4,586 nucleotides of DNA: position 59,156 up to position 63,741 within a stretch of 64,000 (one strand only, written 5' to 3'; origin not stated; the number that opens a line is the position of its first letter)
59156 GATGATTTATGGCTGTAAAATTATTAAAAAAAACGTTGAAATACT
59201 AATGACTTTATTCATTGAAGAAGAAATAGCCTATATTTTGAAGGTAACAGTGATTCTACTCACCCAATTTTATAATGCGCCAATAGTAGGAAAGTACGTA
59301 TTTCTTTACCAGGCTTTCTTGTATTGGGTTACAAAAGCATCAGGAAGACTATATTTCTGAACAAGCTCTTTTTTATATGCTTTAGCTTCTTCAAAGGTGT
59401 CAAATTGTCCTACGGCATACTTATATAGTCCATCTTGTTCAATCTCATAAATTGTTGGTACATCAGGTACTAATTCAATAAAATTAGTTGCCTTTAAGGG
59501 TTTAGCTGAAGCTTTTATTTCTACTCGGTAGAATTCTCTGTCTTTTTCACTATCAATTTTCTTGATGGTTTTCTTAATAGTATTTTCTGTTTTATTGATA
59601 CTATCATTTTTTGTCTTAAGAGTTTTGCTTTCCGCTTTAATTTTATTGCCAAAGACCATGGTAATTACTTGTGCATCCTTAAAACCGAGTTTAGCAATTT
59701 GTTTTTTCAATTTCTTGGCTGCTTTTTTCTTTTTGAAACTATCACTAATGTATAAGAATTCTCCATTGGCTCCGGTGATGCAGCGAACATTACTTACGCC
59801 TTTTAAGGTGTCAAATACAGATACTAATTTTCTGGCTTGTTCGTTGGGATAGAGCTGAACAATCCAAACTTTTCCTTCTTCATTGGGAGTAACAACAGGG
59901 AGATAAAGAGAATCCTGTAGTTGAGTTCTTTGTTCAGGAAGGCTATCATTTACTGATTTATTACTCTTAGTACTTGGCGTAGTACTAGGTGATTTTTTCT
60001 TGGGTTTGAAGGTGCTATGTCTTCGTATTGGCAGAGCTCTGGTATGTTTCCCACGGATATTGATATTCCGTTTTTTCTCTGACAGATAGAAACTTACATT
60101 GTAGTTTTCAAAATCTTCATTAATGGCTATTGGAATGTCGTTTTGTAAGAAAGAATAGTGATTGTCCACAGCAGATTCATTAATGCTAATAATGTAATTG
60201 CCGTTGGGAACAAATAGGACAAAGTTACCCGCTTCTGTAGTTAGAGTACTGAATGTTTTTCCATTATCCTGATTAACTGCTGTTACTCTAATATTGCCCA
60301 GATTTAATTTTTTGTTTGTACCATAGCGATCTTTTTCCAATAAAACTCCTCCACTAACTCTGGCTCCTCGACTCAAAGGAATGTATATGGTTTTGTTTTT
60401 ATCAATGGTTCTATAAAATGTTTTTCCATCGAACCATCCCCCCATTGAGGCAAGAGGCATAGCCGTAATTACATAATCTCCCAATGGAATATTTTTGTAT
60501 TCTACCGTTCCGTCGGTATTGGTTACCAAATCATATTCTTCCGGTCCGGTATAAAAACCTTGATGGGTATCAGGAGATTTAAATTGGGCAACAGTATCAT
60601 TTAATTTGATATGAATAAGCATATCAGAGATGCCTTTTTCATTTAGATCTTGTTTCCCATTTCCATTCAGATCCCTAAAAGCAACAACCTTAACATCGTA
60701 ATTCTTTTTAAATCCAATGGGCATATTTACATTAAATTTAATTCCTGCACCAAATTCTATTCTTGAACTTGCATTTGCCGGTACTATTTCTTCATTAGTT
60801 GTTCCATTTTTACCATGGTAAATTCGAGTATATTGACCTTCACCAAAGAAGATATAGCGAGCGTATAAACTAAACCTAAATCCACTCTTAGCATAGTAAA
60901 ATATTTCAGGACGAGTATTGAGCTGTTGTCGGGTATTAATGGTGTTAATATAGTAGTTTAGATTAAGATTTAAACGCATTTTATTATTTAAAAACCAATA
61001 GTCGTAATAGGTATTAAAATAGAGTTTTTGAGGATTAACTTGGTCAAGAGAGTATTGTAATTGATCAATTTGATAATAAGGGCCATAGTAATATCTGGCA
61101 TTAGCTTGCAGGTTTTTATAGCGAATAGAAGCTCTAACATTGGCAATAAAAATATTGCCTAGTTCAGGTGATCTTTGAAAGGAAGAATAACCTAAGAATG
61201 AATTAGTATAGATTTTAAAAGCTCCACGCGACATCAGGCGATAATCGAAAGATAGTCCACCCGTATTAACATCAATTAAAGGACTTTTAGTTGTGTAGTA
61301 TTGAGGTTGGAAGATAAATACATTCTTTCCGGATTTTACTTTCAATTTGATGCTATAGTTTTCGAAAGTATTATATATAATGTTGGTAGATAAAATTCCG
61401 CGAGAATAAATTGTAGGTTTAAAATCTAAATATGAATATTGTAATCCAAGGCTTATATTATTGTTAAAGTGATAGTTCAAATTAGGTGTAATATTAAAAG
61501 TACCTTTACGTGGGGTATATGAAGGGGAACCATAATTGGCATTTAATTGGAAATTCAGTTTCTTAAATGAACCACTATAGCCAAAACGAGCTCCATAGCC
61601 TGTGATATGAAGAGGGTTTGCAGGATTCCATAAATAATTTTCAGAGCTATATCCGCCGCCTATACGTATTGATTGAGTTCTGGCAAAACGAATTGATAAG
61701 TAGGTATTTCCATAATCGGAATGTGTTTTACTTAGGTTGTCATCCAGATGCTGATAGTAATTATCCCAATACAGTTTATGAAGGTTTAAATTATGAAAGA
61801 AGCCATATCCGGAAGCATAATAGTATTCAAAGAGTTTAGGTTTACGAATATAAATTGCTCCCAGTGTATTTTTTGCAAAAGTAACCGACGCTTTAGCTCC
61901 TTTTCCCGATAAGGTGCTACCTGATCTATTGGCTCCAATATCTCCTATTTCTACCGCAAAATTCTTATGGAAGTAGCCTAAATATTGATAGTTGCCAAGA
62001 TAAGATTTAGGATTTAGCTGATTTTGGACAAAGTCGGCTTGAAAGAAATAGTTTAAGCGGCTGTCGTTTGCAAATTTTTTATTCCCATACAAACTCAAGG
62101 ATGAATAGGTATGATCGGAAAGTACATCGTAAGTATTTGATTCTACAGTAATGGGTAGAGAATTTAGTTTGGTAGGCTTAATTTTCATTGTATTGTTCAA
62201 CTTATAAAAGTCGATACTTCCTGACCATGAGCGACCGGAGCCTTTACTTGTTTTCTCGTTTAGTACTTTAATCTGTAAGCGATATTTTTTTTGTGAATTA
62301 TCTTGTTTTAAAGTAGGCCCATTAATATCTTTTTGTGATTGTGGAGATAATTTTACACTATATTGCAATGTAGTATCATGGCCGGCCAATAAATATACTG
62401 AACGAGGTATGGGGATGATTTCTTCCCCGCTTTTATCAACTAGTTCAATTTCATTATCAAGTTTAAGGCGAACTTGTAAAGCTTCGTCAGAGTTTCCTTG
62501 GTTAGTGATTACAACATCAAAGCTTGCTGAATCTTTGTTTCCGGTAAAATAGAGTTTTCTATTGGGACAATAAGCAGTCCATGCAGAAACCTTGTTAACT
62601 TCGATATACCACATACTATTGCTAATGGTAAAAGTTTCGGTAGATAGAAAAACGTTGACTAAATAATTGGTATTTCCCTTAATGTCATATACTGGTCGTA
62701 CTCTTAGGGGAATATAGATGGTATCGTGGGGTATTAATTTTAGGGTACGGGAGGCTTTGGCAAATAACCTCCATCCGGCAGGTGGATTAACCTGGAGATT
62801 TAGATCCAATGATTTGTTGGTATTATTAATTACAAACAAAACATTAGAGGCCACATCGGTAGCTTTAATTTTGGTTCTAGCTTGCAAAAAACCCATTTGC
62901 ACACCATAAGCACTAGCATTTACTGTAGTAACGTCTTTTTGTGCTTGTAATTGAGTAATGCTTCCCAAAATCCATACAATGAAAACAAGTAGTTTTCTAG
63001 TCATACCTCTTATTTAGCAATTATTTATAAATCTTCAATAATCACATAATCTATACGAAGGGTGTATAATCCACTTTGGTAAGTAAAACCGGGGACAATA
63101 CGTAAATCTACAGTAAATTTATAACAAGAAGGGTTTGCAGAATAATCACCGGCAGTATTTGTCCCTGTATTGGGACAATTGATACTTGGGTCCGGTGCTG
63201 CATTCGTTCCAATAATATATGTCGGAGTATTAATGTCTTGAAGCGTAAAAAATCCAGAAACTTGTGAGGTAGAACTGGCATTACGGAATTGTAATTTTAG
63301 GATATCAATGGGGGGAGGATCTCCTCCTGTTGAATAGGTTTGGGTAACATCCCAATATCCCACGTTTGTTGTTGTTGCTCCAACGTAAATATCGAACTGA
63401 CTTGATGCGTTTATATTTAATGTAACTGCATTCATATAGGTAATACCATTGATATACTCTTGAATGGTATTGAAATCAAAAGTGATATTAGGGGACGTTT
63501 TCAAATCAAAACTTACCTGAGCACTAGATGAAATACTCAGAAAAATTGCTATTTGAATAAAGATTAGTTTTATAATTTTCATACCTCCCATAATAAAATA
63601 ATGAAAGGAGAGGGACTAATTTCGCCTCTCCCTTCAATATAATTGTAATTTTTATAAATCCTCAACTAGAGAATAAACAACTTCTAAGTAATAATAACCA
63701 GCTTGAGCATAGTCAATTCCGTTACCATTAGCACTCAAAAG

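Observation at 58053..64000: Candidate uncharacterised envelope locus: EDL-tailed secreted paralogues, a 1232-aa barrel/SPOR protein, a TerB-like protein and a SPOR lipoprotein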

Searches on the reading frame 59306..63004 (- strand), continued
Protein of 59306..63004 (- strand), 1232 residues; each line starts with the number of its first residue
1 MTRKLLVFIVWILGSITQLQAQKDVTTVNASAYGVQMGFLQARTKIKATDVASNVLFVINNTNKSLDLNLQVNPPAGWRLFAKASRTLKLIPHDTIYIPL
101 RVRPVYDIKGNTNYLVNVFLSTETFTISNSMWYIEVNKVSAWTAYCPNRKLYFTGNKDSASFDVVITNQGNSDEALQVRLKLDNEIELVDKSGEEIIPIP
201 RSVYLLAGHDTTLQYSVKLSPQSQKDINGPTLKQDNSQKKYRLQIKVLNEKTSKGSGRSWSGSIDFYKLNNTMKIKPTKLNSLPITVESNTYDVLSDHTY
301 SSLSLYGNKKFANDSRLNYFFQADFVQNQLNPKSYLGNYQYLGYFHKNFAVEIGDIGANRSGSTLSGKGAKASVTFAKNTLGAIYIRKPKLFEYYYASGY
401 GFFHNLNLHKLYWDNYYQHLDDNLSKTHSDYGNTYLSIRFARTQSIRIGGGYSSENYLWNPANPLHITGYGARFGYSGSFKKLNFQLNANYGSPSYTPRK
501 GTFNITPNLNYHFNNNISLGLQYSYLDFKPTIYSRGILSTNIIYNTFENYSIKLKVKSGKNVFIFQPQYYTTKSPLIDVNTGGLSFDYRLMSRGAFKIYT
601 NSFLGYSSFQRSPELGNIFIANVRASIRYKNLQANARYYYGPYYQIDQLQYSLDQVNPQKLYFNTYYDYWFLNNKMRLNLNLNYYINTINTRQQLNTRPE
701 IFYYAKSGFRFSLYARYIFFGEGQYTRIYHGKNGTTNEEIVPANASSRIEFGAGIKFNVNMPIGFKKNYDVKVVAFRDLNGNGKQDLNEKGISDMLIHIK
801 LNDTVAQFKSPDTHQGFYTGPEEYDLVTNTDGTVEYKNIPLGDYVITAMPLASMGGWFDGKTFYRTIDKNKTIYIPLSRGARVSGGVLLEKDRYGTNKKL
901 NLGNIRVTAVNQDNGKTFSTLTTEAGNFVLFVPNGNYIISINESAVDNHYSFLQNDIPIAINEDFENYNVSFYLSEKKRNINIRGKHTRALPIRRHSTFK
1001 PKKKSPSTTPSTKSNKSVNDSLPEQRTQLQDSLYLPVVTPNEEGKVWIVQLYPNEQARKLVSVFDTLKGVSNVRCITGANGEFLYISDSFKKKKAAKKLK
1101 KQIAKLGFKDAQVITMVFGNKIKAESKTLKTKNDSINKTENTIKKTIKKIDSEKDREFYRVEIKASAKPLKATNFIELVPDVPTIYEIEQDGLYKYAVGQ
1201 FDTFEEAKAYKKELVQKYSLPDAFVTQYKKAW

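Call 77: search_protein_families(library=pfam, proteins=[P0244, P0254, P0266, P0292, P0298, P0305, P0317], max_evalue=0.01)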
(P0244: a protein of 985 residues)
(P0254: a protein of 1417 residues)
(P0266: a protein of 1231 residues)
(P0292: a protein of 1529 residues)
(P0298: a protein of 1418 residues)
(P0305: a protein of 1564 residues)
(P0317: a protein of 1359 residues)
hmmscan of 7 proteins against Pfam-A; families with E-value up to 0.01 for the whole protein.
P0244 (985 aa): 2 families
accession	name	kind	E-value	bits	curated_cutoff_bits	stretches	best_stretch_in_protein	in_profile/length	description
PF17210.9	SdrD_B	-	3.2e-06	27.7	29.7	1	769-839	6-64/112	SdrD B-like domain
PF13620.12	CarboxypepD_reg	-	0.0031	18.3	32.3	0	895-932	15-54/82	Carboxypeptidase regulatory-like domain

P0254 (1417 aa): 3 families
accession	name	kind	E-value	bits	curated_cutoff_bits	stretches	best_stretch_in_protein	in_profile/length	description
PF05036.18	SPOR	-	2.7e-08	34.5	21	0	1045-1076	41-73/76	SPOR domain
PF17210.9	SdrD_B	-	0.0017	19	29.7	0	747-813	7-63/112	SdrD B-like domain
PF13620.12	CarboxypepD_reg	-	0.0029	18.4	32.3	0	869-913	14-60/82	Carboxypeptidase regulatory-like domain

P0266 (1231 aa): 4 families
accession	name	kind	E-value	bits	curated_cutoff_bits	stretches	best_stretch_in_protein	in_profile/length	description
PF01476.26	LysM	-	4.2e-20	71.9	20.9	2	1130-1171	1-42/43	LysM domain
PF13620.12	CarboxypepD_reg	-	4.6e-06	27.3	32.3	0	932-968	16-54/82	Carboxypeptidase regulatory-like domain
PF17802.7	SpaA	-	0.0016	19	23.1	0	832-873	7-57/91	Prealbumin-like fold domain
PF22310.2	NMB0315_dom_I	-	0.0086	16.8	27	0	1187-1228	6-52/83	NMB0315-like, domain I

P0292 (1529 aa): 2 families
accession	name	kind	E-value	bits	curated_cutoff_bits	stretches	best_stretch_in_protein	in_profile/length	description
PF13620.12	CarboxypepD_reg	-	4e-05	24.3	32.3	0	879-912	18-53/82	Carboxypeptidase regulatory-like domain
PF07382.16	HC2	-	0.0021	18.6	40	1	951-1048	67-162/194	Histone H1-like nucleoprotein HC2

P0298 (1418 aa): 3 families
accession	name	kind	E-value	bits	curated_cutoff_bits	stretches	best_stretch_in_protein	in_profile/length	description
PF13620.12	CarboxypepD_reg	-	5.3e-07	30.3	32.3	1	1327-1369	11-54/82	Carboxypeptidase regulatory-like domain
PF17210.9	SdrD_B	-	2e-06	28.4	29.7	1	1226-1276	8-64/112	SdrD B-like domain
PF13715.12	CarbopepD_reg_2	-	0.00065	20.1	32.2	0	1234-1275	6-49/88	CarboxypepD_reg-like domain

P0305 (1564 aa): 1 family
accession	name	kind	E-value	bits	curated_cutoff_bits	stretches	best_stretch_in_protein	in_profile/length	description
PF17210.9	SdrD_B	-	0.00028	21.5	29.7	0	1365-1397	3-34/112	SdrD B-like domain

P0317 (1359 aa): 2 families
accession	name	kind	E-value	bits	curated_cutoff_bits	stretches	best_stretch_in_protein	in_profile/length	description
PF13620.12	CarboxypepD_reg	-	0.0013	19.5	32.3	0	841-882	8-55/82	Carboxypeptidase regulatory-like domain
PF05036.18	SPOR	-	0.003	18.3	21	1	1269-1335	5-74/76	SPOR domain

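Call 80: search_protein_families(library=ncbifam, proteins=[L023:4713-5351:+], max_evalue=10)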
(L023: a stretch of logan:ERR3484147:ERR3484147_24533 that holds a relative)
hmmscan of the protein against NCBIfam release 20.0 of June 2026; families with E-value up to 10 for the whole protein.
L023:4713-5351:+ (212 aa): 1 family
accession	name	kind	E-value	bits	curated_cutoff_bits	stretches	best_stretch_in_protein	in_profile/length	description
NF040904.1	PhrA_Strep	subfamily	0.019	15.2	40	1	73-97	19-43/56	PhrA family quorum-sensing system peptide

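Call 84: fold_search(model_id=the predicted structure, library=pdb)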
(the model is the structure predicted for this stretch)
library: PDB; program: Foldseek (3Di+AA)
matches with E <= 10: 1101; with E <= 0.001: 367
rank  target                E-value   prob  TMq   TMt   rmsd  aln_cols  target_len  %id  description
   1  9ijj_h                7.7e-13  1.00  0.10  0.07  48.4      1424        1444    7  In situ structure of the central apparatus in mouse sperm axoneme. (released 2025-06-04)
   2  3rfz_E                7.5e-12  1.00  0.26  0.31  18.4       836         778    8  Crystal structure of the FimD usher bound to its cognate FimC:FimH substrate (released 2011-06-01)
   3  7som_D                7.8e-12  1.00  0.10  0.07  47.5      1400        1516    8  Ciliary C2 central pair apparatus isolated from Chlamydomonas reinhardtii (released 2022-04-13)
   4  9fy9_D                6.9e-11  1.00  0.25  0.33  17.1       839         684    8  Cryo-EM structure of the type 1 chaperone-usher pilus FimD-tip complex (FimDHGFC) - Conformer 1 (released 2025-06-04)
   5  7lhh_C                2.3e-10  1.00  0.27  0.31  19.5       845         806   10  Cryo-EM structure of E. coli P pilus tip assembly intermediate PapC-PapD-PapK-PapG in the second conformation (released 2021-08-11)
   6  3rfz_B                4.3e-10  1.00  0.26  0.32  18.4       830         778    8  Crystal structure of the FimD usher bound to its cognate FimC:FimH substrate (released 2011-06-01)
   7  9fxs_D                6.1e-10  1.00  0.21  0.29  20.9       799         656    8  Cryo-EM structure of the type 1 pilus complex including pilus rod and FimI-bound assembly platform after incorporation (released 2025-06-04)
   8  9fw9_D                7.0e-10  1.00  0.27  0.36  17.4       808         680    9  Cryo-EM structure of the type 1 pilus assembly platform as part of the FimA-bound chaperone-usher pilus complex (FimDH (released 2025-06-04)
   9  9ijj_O                8.1e-10  1.00  0.13  0.11  84.2      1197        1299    8  In situ structure of the central apparatus in mouse sperm axoneme. (released 2025-06-04)
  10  7lhg_C                9.7e-10  1.00  0.28  0.34  20.0       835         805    9  Cryo-EM structure of E. coli P pilus tip assembly intermediate PapC-PapD-PapK-PapG in the first conformation (released 2021-08-11)
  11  9ijj_4G               1.4e-09  1.00  0.11  0.04  98.3      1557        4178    8  In situ structure of the central apparatus in mouse sperm axoneme. (released 2025-06-04)
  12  9ijj_C                4.0e-09  1.00  0.10  0.10  37.9       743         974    8  In situ structure of the central apparatus in mouse sperm axoneme. (released 2025-06-04)
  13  6e14_D                9.0e-09  1.00  0.24  0.28  19.2       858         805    8  Handover mechanism of the growing pilus by the bacterial outer membrane usher FimD (released 2018-10-17)
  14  7sqc_2A               2.2e-08  1.00  0.10  0.13  52.8       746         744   10  Ciliary C1 central pair apparatus isolated from Chlamydomonas reinhardtii (released 2022-04-13)
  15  9ijj_4H               3.8e-08  1.00  0.12  0.04  79.3      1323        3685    8  In situ structure of the central apparatus in mouse sperm axoneme. (released 2025-06-04)
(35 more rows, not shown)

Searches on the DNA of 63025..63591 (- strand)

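Call 86: search_rna_families(source=L001, start=7700, end=10100, threshold=evalue, max_evalue=0.1)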
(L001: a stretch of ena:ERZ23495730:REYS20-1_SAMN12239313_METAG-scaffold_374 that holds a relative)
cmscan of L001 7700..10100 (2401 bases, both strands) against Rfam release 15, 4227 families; matches with E-value up to 0.1: 0.
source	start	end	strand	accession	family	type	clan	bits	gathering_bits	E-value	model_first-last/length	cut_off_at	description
